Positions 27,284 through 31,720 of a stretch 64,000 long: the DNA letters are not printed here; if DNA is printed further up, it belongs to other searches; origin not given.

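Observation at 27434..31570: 1378-aa beta-helix protein routed through the SipW-type signal, with recently duplicated 321-bp repeats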

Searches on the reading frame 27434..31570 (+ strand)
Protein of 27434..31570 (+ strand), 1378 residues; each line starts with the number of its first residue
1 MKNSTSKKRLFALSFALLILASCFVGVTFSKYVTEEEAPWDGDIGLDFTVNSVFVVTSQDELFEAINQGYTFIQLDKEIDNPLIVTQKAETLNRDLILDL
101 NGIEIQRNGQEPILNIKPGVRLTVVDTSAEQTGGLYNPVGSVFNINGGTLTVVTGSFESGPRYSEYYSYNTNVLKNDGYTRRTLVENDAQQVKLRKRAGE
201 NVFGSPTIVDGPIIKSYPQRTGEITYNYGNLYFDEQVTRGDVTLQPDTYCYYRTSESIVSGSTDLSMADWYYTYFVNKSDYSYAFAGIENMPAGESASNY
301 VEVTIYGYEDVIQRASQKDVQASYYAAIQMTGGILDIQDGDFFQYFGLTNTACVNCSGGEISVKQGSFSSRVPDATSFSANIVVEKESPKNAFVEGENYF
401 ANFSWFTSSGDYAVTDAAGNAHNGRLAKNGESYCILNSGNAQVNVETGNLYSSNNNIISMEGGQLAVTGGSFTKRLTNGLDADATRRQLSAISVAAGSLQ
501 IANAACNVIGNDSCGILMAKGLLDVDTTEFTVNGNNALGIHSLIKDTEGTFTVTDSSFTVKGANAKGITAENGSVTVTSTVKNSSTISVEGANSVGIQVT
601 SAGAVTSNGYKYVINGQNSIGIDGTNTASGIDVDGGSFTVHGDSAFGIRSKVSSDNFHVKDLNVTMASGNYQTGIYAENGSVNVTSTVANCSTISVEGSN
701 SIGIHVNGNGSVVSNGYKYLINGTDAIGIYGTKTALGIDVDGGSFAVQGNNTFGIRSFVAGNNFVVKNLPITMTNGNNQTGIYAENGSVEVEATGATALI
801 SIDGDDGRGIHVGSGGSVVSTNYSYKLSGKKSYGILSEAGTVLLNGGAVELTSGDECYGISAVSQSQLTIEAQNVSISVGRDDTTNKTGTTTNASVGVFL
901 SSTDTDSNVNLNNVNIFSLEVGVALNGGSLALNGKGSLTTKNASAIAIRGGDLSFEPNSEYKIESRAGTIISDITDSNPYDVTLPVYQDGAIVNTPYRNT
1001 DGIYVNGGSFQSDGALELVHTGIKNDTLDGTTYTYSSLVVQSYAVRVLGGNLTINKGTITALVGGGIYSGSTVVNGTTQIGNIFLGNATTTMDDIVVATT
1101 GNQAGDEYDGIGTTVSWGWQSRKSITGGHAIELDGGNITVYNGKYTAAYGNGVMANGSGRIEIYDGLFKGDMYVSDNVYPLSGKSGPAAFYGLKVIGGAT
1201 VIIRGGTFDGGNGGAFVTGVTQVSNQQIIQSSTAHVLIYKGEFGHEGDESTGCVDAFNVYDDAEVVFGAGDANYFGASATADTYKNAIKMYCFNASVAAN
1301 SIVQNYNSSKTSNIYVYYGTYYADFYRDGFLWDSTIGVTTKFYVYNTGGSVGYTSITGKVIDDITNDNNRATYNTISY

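Call 5: search_protein_families(library=pfam, proteins=[window:27434-31570:+], max_evalue=1)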
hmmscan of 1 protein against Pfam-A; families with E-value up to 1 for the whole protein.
window:27434-31570:+ (1378 aa): 1 family
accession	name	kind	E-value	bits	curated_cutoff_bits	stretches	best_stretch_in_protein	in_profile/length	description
PF13464.11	RodZ_C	-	0.18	12.2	23.9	0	414-449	12-45/72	RodZ C-terminal domain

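Call 8: search_protein_families(library=ncbifam, proteins=[window:27434-31570:+], max_evalue=1)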
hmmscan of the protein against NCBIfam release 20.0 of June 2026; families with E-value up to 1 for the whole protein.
window:27434-31570:+ (1378 aa): 0 families

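Call 11: find_homologous_proteins(query=window:27434-31570:+)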
Query window:27434-31570:+ (1378 aa): 206 proteins with E <= 0.001 among 8000 candidates; the best 120 are listed.
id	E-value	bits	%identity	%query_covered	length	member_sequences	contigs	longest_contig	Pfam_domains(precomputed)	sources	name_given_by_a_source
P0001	0.0e+0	3009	100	100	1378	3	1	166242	-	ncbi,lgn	-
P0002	0.0e+0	2781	85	63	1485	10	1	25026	-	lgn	-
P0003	0.0e+0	2529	85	100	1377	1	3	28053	-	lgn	-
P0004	0.0e+0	1493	56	96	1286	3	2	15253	-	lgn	-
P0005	0.0e+0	1467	59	55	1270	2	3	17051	-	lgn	-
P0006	0.0e+0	1456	57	96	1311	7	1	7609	-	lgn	-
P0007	0.0e+0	1424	43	98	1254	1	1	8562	-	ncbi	-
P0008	0.0e+0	1416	55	98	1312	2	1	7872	-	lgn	-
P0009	0.0e+0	1413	54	98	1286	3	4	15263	-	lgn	-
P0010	0.0e+0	1382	54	98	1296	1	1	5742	-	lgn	-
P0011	0.0e+0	1365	55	55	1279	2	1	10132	-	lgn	-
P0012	0.0e+0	1325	52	100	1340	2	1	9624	-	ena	-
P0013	0.0e+0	1322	52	100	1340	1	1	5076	-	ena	-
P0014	0.0e+0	1316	52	100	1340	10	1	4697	-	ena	-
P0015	0.0e+0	1315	53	61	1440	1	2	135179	-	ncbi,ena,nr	ncbi:MAG: hypothetical protein IJX06_04870 [Clostridia bacterium]|nr:hypothetical protein [Clostridi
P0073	6.1e-273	927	45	48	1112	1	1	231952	-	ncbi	-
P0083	2.6e-255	869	40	64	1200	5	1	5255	-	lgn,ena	-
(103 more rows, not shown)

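Call 13: find_encoding_contigs(protein=P0001, flank=10000, max_places=3)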
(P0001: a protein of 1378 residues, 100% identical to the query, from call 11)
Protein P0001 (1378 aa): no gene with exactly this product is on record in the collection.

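Call 15: find_encoding_contigs(protein=P0015, flank=10000, max_places=2)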
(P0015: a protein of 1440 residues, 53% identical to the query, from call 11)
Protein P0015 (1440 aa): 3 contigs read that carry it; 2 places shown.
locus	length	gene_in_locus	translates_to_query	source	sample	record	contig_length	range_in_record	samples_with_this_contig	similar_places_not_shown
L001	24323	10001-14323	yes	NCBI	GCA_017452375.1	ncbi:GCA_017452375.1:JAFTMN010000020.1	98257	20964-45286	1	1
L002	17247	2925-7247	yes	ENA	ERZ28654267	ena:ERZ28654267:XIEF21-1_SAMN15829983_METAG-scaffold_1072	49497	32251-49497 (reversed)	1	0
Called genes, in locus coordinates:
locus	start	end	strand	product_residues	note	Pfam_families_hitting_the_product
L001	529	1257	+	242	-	-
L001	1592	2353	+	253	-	-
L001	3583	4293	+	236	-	-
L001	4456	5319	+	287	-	-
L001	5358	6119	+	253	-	-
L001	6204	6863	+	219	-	-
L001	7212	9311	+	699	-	-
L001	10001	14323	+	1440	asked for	-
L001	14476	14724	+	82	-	-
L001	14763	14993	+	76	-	-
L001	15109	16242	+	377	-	-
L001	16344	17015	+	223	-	-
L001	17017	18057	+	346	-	-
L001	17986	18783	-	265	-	PF00528:BPD_transp_1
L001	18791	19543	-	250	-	PF00005:ABC_tran, PF13304:AAA_21 (faint)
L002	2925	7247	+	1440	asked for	-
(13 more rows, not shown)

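Call 16: find_encoding_contigs(protein=P0073, flank=10000, max_places=2)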
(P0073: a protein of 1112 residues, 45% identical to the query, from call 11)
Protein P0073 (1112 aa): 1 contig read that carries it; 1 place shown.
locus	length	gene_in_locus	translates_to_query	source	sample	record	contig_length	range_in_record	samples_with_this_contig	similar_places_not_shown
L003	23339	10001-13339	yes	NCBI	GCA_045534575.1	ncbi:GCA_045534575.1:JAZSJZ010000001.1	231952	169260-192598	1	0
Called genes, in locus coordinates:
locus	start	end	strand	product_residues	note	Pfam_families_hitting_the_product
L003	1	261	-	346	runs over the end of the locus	PF03033:Glyco_transf_28, PF04101:Glyco_tran_28_C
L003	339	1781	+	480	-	PF00370:FGGY_N, PF02782:FGGY_C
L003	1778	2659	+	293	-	PF00561:Abhydrolase_1 (weak), PF12146:Hydrolase_4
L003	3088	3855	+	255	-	-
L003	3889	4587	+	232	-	-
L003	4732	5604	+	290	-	-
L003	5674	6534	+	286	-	-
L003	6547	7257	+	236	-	-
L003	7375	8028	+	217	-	-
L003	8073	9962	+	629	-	-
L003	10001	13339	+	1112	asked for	-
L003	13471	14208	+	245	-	PF09479:Flg_new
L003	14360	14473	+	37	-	-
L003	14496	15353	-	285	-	PF13353:Fer4_12, PF04055:Radical_SAM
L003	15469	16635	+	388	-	PF00438:S-AdoMet_synt_N, PF02772:S-AdoMet_synt_M, PF02773:S-AdoMet_synt_C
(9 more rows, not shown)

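Call 20: find_related_loci(query=A1, collection=genome_contigs, flank=10000)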
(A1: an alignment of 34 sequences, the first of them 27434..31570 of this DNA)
Query A1 (1378 aa) in genome_contigs; peptide patterns used: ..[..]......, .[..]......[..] (x = any residue, [..] = any of these).
75 stretches matched a pattern; 35 encode a relative of the query (tblastn E <= 1e-3); 35 distinct loci.
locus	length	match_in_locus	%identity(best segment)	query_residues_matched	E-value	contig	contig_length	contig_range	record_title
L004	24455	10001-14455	85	1-1378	0e+0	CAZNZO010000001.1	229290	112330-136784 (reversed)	MAG TPA_asm: uncultured Oscillospiraceae bacterium isolate SRP313737_co1_374 genome assembly, contig: NODE_34_length_229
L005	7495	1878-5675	57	1-1329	0e+0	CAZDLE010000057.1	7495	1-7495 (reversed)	MAG TPA_asm: uncultured Oscillospiraceae bacterium isolate SRP350583_co4_270 genome assembly, contig: NODE_9442_length_7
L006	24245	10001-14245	45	1-1354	0e+0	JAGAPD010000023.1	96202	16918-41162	MAG: Clostridia bacterium isolate RGIG8646 Water_deer_Cecum.Co__c427842, whole genome shotgun sequence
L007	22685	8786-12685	45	1-1357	0e+0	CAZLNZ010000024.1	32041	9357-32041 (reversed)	MAG TPA_asm: uncultured Christensenellaceae bacterium isolate SRP225648_co1_198 genome assembly, contig: NODE_2841_lengt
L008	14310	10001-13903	45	1-1358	0e+0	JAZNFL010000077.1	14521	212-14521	MAG: Christensenellaceae bacterium isolate T1900044714_TS20190180.MAGScoT_cleanbin_000031 SGB_1859_k141_252727, whole ge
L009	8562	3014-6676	57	4-1353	0e+0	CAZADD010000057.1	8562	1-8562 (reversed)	MAG TPA_asm: uncultured Oscillospiraceae bacterium isolate SRP225648_co1_595 genome assembly, contig: NODE_21140_length_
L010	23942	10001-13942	40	2-1367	0e+0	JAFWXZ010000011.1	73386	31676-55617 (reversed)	MAG: Clostridia bacterium isolate RGIG6173 Sheep_Rectum-1__c184847, whole genome shotgun sequence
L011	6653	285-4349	50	1-1224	0e+0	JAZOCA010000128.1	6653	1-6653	MAG: Christensenellaceae bacterium isolate T1900044757_TS20190223.MAGScoT_cleanbin_000032 SGB_2307_k141_1532989, whole g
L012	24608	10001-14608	47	1-1372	0e+0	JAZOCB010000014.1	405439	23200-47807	MAG: Christensenellaceae bacterium isolate T1900044757_TS20190223.MAGScoT_cleanbin_000018 SGB_2306_k141_2699976, whole g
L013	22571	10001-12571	49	6-856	0e+0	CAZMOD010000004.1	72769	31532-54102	MAG TPA_asm: uncultured Christensenella sp. isolate SRP350583_co2_9 genome assembly, contig: NODE_367_length_72769_cov_2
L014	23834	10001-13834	42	2-1321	0e+0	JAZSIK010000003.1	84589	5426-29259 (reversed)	MAG: Eubacteriales bacterium isolate T1900044572_TS20190038.MAGScoT_cleanbin_000021 SGB_439_k141_1761530, whole genome s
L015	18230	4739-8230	38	2-1323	0e+0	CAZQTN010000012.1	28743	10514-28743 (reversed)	MAG TPA_asm: uncultured Ruminococcus sp. isolate SRP315200_co1_628 genome assembly, contig: NODE_2468_length_28743_cov_1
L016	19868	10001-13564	43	7-1302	0e+0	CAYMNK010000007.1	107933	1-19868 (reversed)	MAG TPA_asm: uncultured Christensenellaceae bacterium isolate SRP225648_co1_580 genome assembly, contig: NODE_206_length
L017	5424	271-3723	46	15-1309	0e+0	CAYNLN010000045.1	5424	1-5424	MAG TPA_asm: uncultured Christensenella sp. isolate SRP225648_co1_61 genome assembly, contig: NODE_38749_length_5424_cov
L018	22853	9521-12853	49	3-1328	4e-177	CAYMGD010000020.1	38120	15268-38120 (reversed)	MAG TPA_asm: uncultured Coprobacillus sp. isolate SRP225648_co1_120 genome assembly, contig: NODE_2052_length_38120_cov_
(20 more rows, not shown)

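Call 49: predict_structure(alignment_id=A4)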
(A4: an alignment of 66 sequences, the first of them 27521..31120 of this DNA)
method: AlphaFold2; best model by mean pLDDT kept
length: 1200 residues; sequences in the alignment: 66
mean_pLDDT: 89.6   pTM: 0.81
mean pLDDT of the five models: 89.6, 88.8, 87.6, 87.4, 87.3
residues with pLDDT >= 90: 794; 70-90: 327; 50-70: 56; < 50: 23
segments of 3 or more residues with pLDDT < 50: 1-21
pLDDT, mean of each block of 10 residues (from residue 1): 42 44 76 82 87 75 85 89 88 90 90 92 93 93 87 87 92 88 82 70 91 92 76 64 90 88 87 90 91 93 93 94 94 94 87 87 77 74 76 85 93 92 94 94 89 85 95 96 95 96 97 92 97 98 96 96 98 96 98 97 98 98 94 97 97 95 96 97 98 98 97 97 97 93 98 95 93 98 94 97 97 97 96 95 98 80 92 94 97 95 98 93 95 88 68 86 87 94 96 81 65 94 96 95 88 95 96 87 80 87 94 95 91 96 76 80 89 93 81 73
secondary structure, 60 per line:
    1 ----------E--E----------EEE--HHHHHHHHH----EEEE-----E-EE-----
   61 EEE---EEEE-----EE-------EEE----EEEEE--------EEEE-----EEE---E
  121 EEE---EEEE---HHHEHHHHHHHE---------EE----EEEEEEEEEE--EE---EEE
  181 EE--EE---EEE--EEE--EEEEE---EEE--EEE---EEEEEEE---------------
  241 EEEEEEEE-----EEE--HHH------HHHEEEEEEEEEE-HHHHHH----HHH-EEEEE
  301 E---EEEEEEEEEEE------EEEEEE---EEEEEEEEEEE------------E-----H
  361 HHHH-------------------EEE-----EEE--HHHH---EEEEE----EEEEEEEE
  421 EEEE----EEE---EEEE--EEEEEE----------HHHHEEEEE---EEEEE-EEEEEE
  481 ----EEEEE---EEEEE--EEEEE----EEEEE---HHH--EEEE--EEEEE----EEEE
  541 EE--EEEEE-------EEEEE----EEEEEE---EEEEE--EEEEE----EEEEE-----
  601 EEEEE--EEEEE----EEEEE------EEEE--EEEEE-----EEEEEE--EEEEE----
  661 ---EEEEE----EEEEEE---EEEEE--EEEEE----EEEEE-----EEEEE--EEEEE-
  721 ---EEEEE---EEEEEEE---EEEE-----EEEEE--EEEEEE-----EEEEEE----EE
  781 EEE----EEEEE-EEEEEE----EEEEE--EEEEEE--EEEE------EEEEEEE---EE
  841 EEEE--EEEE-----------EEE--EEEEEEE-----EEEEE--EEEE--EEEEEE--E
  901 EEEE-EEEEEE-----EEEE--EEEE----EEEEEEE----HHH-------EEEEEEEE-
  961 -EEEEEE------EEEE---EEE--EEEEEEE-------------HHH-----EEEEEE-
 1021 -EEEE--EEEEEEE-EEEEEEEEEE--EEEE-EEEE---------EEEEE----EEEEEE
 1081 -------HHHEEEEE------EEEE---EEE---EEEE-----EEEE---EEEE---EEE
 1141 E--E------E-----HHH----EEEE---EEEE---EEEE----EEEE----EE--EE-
elements in order (helices of 4 or more, strands of 3 or more residues): E25-27 H30-38 E43-46 E61-63 E67-70 E85-87 E92-96 E105-108 E114-116 E120-123 E127-130 H138-144 E161-170 E178-182 E190-192 E195-197 E200-204 E208-210 E213-215 E219-225 E241-248 E254-256 E271-280 H282-287 E296-301 E305-315 E322-327 E331-341 H360-364 E384-386 E392-394 H397-400 E404-408 E413-424 E429-431 E435-438 E441-446 H457-460 E461-465 E469-473 E475-480 E485-489 E493-497 E500-504 E509-513 E522-525 E528-532 E537-542 E545-549 E557-561 E566-571 E575-579 E582-586 E591-595 E601-605 E608-612 E617-621 E628-631 E634-638 E644-649 E652-656 E664-668 E673-678 E682-686 E689-693 E698-702 E708-712 E715-719 E724-728 E732-738 E742-745 E751-755 E758-763 E769-774 E779-783 E788-792 E794-799 E804-808 E811-816 E819-822 E829-835 E839-844 E847-850 E862-864 E867-873 E879-883 E886-889 E892-897 E900-904 E906-911 E917-920 E923-926 E931-937 E952-959 E962-967 E974-977 E981-983 E986-992 E1014-1019 E1022-1025 E1028-1034 E1036-1045 E1048-1051 E1053-1056 E1066-1070 E1075-1080 E1091-1095 E1102-1105 E1109-1111 E1115-1118 E1124-1127 E1131-1134 E1138-1141 E1164-1167 E1171-1174 E1178-1181 E1186-1189
